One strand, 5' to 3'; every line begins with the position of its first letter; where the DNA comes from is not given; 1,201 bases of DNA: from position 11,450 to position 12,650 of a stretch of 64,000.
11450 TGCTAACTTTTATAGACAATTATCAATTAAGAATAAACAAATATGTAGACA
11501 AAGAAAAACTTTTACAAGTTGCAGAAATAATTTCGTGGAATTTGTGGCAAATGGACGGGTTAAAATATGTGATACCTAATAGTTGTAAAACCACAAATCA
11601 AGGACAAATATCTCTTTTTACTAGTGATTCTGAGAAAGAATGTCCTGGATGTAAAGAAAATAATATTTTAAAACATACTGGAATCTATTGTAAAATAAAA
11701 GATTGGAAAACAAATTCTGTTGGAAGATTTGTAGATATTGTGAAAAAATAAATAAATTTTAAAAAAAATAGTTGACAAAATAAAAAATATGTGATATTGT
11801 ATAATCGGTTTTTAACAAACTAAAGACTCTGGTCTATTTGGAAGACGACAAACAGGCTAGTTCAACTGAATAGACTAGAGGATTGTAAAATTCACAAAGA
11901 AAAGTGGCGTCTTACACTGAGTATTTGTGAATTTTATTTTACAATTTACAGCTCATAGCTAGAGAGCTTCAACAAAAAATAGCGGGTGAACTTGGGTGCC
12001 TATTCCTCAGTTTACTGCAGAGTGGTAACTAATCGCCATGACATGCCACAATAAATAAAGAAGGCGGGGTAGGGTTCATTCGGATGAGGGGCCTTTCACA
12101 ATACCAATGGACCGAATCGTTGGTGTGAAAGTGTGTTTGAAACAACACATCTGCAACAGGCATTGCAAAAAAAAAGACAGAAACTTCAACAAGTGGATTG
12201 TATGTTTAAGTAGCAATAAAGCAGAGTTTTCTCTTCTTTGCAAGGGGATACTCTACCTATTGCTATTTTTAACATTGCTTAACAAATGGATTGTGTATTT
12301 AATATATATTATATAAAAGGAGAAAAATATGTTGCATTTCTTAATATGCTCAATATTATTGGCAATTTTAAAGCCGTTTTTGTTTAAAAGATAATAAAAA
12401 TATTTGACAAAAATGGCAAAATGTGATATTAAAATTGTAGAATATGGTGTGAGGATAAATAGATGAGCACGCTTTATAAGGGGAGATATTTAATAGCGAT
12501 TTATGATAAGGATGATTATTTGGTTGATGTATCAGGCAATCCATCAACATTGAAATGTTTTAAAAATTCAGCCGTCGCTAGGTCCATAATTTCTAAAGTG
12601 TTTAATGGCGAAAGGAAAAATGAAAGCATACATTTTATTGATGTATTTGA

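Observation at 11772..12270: Promoter-driven, highly structured non-coding RNA of about 460 nt next to a tRNA gene (ROOL/GOLLD-class candidate or new RNA)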

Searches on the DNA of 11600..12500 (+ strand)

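Call 4: search_rna_families(source=window, start=11600, end=12500, threshold=evalue, max_evalue=10, show_alignments=3)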
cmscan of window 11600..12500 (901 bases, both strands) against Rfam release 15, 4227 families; matches with E-value up to 10: 7.
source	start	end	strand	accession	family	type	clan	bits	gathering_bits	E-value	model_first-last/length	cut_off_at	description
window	11651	11684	-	RF01378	CRISPR-DR65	Gene; CRISPR;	-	21.7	43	0.94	1-37/37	no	CRISPR RNA direct repeat element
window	12244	12331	+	RF01054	preQ1-II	Cis-reg; riboswitch;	-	18.4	47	3.8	1-99/99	no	PreQ1-II (pre queuosine) riboswitch aptamer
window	11833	11935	+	RF00309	snosnR60_Z15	Gene; snRNA; snoRNA; CD-box;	CL00070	18.4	41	4.6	1-98/98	no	Small nucleolar RNA snR60/Z15/Z230/Z193/J17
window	12202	12271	+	RF04352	Plastid-psbA-4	Cis-reg;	CL00153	18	56.8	4.8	1-61/61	no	Plastid-psbA-4 3UTR RNA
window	11835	11900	+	RF00609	SNORD100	Gene; snRNA; snoRNA; CD-box;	CL00073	15.9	58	4.1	1-81/81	no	Small nucleolar RNA SNORD100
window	11780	11897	+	RF00789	mir-286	Gene; miRNA;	-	15.5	54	10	1-101/101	no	mir-286 microRNA precursor family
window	11827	11882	+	RF04127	MIR8007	Gene; miRNA;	-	13.9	195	7.6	1-226/226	no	MIR8007 microRNA precursor family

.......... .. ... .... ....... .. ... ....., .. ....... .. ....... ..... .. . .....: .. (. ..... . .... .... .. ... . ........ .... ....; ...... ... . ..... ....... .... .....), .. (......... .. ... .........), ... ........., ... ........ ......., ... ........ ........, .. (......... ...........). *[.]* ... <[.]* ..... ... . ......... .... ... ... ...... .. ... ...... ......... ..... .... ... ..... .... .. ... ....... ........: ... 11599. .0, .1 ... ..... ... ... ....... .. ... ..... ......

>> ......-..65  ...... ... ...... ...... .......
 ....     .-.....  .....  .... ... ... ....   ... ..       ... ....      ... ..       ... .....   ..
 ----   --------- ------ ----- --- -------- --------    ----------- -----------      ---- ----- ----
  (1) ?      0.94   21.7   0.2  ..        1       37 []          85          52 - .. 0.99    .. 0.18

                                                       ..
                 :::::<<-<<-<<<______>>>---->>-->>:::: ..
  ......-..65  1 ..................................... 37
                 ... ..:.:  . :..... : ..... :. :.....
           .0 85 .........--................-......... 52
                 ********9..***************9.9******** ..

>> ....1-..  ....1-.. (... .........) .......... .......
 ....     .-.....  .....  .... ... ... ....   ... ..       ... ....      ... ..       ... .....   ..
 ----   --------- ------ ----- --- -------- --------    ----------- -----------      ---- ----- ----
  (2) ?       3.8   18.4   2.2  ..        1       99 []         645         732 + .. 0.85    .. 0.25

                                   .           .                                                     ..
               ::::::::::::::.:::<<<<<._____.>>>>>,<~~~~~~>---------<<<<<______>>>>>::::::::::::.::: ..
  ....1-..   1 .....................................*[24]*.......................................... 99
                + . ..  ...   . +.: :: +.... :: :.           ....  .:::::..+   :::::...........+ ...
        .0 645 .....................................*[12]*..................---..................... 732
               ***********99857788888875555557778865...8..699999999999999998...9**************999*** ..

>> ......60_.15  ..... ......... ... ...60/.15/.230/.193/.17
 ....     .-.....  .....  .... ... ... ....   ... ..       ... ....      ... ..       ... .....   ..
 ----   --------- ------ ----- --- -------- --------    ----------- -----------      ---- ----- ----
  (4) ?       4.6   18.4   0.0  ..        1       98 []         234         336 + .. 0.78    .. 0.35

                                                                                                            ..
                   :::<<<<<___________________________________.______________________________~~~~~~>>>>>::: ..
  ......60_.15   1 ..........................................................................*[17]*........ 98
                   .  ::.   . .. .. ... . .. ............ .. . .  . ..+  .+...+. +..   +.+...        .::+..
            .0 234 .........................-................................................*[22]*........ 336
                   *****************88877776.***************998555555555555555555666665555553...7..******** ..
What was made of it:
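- On HEARO/IscB omega RNA, raiA, OLE, group I and II introns, RNase P, 6S, T-box and all other Rfam 15 families: In the region itself (call 4, E<=10), the seven listed matches score 14-22 bits against gathering scores of 41-195 and are unrelated.
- Closest known: phi29-family packaging RNA. Different: There is no model match (call 4). pRNA is about 120-174 nt and belongs to protein-primed podoviruses.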

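Call 10: search_dna_similar(query=window:11760-12320:+, collection=phages, mode=distant, max_rows=40)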
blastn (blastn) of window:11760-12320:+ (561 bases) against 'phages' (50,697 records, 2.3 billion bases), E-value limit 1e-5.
No match.

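Call 58: build_rna_model(alignment_id=A6, structure=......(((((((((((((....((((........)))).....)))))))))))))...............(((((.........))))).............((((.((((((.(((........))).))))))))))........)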
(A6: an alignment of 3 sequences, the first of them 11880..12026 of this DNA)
Model R1 built from alignment A6 (3 sequences, 149 columns); structure: as given.
model positions 147; base pairs 35; branch points 2; effective number of sequences 0.99; information 0.591 bits per position. Calibrated on 0.2 Mb of random sequence (short: E-values are rough).
structure used (alignment columns):
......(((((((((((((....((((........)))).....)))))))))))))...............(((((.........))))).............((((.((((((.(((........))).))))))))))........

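Call 59: search_with_rna_model(model_id=R1, sources=[window, L022, L023, L024, L025, L026, L027, L033, L034, L035, L036, L037, L040, L051, L052, L053], max_evalue=10, show_alignments=5, make_alignment=true)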
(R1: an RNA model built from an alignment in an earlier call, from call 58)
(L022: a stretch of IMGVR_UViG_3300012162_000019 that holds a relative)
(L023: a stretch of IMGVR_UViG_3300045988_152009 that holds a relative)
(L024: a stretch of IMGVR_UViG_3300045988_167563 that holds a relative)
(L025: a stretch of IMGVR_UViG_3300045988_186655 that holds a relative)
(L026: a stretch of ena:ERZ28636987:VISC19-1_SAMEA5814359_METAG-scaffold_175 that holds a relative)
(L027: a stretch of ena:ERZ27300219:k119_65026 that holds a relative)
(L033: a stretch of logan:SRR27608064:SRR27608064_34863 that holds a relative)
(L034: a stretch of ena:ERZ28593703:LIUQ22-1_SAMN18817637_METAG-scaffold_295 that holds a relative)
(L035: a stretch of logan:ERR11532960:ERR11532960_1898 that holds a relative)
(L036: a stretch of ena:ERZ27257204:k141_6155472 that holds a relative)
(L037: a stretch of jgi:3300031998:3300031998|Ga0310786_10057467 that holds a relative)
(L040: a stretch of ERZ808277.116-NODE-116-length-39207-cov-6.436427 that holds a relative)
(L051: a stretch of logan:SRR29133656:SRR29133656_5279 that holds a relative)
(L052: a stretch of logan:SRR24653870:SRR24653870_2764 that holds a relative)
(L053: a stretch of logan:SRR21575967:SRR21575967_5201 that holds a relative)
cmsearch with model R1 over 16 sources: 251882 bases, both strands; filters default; matches with E-value up to 10: 15.
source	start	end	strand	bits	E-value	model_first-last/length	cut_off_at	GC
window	11880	12026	+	182.6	4.5e-39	1-147/147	no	0.37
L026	3375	3521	+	182.1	5.9e-39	1-147/147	no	0.39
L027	3006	3154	+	165.3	3.8e-35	1-147/147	no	0.43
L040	10421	10569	-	165.3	3.8e-35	1-147/147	no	0.43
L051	776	905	+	40.5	8.3e-07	1-147/147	no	0.38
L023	13540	13585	+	17.9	0.12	92-139/147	no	0.35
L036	4234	4320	+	17.2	0.16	1-147/147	no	0.3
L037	3567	3653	+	17.2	0.16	1-147/147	no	0.3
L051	2177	2235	+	12.1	2.4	1-147/147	no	0.22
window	33808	33928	+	11.5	3.2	1-147/147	no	0.28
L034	3493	3618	+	11.3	3.5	1-147/147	no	0.33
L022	8743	8837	+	11.1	4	1-147/147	no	0.34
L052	4985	5038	+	10.3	6.2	1-147/147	no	0.26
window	55793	55890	+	10.2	6.4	1-147/147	no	0.31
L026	8125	8185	+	9.8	8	1-147/147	no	0.26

Alignment A7: 15 matches aligned to the model, 232 columns, each read 5' to 3' on its own strand. Consensus structure (alignment columns), stored with it:
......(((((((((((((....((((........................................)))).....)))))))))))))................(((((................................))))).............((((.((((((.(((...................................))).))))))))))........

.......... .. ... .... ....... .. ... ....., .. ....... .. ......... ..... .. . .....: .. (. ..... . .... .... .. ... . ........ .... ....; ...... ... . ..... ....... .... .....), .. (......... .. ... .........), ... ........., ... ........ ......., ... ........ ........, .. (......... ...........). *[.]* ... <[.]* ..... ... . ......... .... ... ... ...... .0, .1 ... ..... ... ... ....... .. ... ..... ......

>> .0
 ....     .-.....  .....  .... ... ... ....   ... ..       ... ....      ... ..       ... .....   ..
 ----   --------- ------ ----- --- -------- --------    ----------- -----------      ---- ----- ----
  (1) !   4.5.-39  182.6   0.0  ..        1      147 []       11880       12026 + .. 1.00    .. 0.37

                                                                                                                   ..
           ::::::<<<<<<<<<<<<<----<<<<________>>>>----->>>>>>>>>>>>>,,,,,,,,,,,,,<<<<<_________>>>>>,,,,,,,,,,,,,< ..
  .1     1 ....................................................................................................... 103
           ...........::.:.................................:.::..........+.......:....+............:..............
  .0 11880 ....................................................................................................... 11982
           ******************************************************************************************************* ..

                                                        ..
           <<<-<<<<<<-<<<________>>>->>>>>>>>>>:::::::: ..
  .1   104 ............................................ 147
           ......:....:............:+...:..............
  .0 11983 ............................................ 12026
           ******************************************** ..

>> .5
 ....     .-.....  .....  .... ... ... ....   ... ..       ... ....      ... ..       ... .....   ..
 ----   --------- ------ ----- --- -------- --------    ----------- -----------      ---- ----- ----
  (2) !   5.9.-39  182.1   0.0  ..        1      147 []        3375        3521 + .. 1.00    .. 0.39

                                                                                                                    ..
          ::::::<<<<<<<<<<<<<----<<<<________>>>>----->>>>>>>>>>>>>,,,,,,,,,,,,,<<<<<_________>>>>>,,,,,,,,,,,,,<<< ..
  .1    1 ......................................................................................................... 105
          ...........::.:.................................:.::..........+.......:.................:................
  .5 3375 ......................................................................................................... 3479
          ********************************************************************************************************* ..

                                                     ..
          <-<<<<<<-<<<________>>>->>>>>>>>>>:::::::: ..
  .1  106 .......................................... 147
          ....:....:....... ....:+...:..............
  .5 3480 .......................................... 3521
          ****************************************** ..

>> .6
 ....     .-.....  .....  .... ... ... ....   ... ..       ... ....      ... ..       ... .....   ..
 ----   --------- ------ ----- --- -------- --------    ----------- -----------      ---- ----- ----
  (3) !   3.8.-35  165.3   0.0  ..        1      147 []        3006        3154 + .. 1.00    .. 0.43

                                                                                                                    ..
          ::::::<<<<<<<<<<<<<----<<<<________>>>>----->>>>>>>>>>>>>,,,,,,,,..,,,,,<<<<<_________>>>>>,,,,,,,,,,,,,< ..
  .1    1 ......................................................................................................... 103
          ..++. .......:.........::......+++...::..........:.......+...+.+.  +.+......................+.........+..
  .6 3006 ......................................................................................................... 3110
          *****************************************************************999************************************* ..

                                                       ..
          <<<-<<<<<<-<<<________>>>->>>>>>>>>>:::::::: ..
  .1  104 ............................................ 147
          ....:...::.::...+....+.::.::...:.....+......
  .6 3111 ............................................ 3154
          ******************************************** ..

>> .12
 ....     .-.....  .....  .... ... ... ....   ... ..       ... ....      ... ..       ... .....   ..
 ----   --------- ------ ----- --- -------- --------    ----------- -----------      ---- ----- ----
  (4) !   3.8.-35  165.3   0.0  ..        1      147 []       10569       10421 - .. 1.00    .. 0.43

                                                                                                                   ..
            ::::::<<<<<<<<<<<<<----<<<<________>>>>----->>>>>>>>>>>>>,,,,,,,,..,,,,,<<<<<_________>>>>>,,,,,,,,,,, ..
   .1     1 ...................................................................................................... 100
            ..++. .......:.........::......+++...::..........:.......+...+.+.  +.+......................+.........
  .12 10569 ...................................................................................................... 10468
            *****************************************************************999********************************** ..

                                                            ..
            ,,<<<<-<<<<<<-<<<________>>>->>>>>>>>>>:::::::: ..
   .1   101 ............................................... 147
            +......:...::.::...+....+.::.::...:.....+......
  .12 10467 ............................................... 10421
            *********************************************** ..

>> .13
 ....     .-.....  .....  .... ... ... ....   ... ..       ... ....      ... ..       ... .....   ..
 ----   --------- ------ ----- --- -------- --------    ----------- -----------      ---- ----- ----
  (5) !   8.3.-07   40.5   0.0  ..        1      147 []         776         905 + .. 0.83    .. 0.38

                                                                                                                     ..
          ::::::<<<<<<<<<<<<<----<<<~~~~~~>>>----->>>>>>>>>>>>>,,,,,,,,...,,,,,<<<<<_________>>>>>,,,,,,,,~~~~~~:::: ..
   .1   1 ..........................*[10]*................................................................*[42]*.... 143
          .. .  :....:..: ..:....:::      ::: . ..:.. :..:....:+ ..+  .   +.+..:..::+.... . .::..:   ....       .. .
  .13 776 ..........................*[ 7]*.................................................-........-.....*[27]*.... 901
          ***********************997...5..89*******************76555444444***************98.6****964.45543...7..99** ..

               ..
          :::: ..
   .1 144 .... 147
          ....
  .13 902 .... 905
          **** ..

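Call 62: search_with_rna_model(model_id=R1, sources=[L174, L175, L030, L031, L032, L038], max_evalue=10, filters=off)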
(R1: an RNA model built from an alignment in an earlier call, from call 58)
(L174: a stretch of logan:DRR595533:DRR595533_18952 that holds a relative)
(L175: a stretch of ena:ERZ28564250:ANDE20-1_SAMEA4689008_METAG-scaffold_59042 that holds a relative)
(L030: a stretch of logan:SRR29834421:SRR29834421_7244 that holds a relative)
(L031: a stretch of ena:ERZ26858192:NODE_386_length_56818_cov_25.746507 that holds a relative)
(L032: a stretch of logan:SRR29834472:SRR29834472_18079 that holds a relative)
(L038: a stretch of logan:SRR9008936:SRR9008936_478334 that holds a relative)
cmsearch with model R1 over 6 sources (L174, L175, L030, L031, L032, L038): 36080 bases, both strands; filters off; matches with E-value up to 10: 15.
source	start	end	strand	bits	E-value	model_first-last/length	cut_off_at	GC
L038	2725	2829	+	17.3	0.023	1-147/147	no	0.28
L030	4049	4151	+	10.8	0.67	1-147/147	no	0.34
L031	3901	4003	+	10.8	0.67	1-147/147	no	0.34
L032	3882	3984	+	10.8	0.67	1-147/147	no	0.34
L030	4037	4100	-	10.7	0.71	1-147/147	no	0.28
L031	3889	3952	-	10.7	0.71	1-147/147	no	0.28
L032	3870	3933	-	10.7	0.71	1-147/147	no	0.28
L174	2590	2651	+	8.5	2.3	1-147/147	no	0.37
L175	2565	2630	+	7.1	4.7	1-147/147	no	0.32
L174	943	1007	+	7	4.8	1-147/147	no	0.34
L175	834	964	+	6.8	5.5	1-147/147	no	0.32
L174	3021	3148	+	6.6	5.9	1-147/147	no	0.34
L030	1391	1460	+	6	8.3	1-147/147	no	0.4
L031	1243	1312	+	6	8.3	1-147/147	no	0.4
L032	1224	1293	+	6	8.3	1-147/147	no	0.4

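Call 70: search_with_rna_model(model_id=R1, sources=[window, L026, L027, L051], max_evalue=0.001, make_alignment=true)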
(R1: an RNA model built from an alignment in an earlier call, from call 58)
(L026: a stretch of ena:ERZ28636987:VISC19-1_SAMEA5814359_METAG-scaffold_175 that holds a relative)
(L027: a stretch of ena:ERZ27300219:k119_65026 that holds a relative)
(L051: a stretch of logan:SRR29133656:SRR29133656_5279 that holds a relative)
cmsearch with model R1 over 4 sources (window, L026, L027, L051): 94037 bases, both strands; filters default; matches with E-value up to 0.001: 4.
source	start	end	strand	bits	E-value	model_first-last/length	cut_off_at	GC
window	11880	12026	+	182.6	1.7e-39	1-147/147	no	0.37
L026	3375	3521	+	182.1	2.2e-39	1-147/147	no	0.39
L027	3006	3154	+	165.3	1.4e-35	1-147/147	no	0.43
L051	776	905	+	40.5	3.1e-07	1-147/147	no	0.38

Alignment A8: 4 matches aligned to the model, 184 columns, each read 5' to 3' on its own strand. Consensus structure (alignment columns), stored with it:
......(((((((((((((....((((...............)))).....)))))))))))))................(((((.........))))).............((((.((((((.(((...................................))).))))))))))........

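Call 81: search_with_rna_model(model_id=R1, sources=[L176, L177, L178, L179, L180, L181, L182, L183, L184, L185, L186, L187, L188, L189, L190, L191], max_evalue=1)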
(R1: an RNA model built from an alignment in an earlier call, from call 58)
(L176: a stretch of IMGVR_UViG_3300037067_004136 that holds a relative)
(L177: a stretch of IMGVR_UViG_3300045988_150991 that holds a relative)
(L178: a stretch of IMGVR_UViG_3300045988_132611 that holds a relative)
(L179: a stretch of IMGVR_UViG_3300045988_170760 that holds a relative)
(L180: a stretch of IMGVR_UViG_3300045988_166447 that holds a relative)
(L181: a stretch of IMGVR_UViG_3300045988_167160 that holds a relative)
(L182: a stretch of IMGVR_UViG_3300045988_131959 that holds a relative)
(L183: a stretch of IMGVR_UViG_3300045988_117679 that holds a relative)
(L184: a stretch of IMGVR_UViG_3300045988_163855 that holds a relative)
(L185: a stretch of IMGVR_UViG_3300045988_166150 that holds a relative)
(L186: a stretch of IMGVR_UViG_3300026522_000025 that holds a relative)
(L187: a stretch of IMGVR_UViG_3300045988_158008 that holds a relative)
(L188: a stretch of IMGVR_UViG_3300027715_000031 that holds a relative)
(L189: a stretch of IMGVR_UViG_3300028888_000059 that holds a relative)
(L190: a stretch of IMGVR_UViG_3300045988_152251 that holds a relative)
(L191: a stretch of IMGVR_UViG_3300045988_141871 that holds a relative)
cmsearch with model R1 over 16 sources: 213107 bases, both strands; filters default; matches with E-value up to 1: 0.
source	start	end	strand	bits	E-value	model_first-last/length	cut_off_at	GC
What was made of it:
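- Close relatives with the same polymerase lack the RNA altogether (calls 59, 62, 81), so it is dispensable.
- Tried and rejected: Model R1 found nothing in polymerase relatives at 45-77% identity (calls 59, 62, 81).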

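Call 92: search_with_rna_model(model_id=R1, sources=[L192], max_evalue=10, filters=off, show_alignments=2)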
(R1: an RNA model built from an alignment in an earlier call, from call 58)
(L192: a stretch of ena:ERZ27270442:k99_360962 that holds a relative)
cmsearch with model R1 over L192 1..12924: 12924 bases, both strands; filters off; matches with E-value up to 10: 21.
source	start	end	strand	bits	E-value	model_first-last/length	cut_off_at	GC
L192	3675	3823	+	117.1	1.7e-25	1-147/147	no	0.37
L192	1097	1182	-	8.7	0.72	1-147/147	no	0.29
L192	10564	10647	+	8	1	1-147/147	no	0.32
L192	3994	4079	+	7.3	1.5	1-147/147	no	0.35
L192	11770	11823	+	7.1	1.7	1-147/147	no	0.3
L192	6816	6886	+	5.4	4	1-147/147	no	0.28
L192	5123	5239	+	5.3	4.2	1-147/147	no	0.36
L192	12589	12670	+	4.9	5.4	1-147/147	no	0.29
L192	1521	1641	+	4.8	5.6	1-147/147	no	0.31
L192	2725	2821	+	4.6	6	1-147/147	no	0.33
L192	3682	3730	-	4.4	6.8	8-56/147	no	0.22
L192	4165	4242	+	4.4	6.9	1-147/147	no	0.28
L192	2522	2654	-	4.3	7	1-147/147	no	0.32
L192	6904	7023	+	4.3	7.2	1-147/147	no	0.31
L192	5570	5698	+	4.2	7.7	1-147/147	no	0.33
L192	12121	12215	+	4.1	7.9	1-147/147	no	0.29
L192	8098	8198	+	4.1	8.1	1-147/147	no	0.3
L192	8213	8284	-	4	8.6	1-147/147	no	0.31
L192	6299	6363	+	3.9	9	1-147/147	no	0.29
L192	3066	3169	-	3.7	9.9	1-147/147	no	0.42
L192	6416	6512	+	3.7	10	1-147/147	no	0.29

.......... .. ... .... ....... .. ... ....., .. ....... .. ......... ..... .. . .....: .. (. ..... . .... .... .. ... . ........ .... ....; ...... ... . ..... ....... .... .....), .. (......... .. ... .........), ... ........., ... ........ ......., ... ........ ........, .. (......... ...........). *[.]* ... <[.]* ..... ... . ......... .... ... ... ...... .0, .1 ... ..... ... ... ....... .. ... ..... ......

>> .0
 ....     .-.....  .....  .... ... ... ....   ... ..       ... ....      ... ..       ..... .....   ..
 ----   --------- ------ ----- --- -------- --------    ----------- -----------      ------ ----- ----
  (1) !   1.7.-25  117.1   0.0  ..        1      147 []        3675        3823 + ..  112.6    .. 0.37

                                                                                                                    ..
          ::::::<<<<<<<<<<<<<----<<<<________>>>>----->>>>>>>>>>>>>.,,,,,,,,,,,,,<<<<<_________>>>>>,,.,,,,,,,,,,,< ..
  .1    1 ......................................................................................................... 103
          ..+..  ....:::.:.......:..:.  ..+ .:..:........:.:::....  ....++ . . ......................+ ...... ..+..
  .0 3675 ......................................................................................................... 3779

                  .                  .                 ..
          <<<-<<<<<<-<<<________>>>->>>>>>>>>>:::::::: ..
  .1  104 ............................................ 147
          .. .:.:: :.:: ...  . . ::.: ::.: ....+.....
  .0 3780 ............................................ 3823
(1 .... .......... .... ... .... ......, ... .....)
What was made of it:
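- L192 scores 117 bits, E=2e-25 (call 92).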

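Call 106: search_with_rna_model(model_id=R1, sources=[L193, L194, L195, L196], max_evalue=1, filters=off)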
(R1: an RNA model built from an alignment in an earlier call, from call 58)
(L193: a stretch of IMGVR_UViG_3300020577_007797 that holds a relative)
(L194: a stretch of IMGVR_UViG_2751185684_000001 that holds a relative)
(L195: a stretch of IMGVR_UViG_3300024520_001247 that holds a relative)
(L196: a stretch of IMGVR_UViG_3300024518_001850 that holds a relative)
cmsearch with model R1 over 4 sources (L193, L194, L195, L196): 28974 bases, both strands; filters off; matches with E-value up to 1: 4.
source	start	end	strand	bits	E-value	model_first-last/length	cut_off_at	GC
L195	3030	3048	+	14.6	0.075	71-89/147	no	0.47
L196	3485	3503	-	14.6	0.075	71-89/147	no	0.47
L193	1260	1276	-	12.6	0.21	72-88/147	no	0.53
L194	611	627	+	12.6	0.21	72-88/147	no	0.53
